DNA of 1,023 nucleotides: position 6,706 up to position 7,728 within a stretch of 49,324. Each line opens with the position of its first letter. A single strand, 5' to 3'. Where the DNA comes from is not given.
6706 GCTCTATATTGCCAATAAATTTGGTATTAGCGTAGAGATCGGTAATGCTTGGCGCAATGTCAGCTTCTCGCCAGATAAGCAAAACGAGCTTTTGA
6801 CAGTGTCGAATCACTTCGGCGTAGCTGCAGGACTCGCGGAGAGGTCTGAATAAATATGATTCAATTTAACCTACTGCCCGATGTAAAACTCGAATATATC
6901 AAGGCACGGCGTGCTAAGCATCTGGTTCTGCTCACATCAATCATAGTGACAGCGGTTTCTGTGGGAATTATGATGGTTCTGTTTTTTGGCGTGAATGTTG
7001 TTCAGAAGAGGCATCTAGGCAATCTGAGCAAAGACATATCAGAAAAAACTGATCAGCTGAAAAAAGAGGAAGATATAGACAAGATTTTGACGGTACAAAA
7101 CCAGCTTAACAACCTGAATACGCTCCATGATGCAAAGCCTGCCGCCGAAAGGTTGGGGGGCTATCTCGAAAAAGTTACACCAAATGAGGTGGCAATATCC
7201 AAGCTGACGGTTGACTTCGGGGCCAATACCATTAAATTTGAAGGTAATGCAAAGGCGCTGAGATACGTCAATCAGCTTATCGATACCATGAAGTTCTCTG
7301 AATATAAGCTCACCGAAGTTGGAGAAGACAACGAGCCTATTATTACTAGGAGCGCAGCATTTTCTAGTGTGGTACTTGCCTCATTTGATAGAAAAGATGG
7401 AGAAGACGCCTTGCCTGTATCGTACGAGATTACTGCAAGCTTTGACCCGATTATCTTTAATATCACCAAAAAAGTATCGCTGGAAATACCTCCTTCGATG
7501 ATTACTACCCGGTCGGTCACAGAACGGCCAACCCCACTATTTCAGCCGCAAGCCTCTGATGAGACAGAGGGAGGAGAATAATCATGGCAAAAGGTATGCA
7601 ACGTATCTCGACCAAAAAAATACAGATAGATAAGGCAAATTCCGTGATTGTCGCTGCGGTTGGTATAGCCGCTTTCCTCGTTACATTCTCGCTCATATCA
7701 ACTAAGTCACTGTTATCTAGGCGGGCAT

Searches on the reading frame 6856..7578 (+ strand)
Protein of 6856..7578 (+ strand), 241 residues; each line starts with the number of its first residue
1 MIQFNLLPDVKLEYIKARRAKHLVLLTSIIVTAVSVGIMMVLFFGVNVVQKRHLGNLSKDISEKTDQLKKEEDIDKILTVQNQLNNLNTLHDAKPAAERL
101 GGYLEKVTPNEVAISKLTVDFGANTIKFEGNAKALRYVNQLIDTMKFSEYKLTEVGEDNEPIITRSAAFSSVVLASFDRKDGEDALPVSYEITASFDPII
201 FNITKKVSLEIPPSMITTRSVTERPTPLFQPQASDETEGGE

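Call 59: search_protein_families(library=pfam, proteins=[window:6856-7578:+], max_evalue=0.01)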
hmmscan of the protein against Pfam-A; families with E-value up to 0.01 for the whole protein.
window:6856-7578:+ (241 aa): 1 family
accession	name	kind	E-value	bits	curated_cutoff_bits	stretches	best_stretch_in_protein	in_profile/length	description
PF05137.18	PilN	-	0.00048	20.5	22.8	0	104-149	6-49/78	Fimbrial assembly protein (PilN)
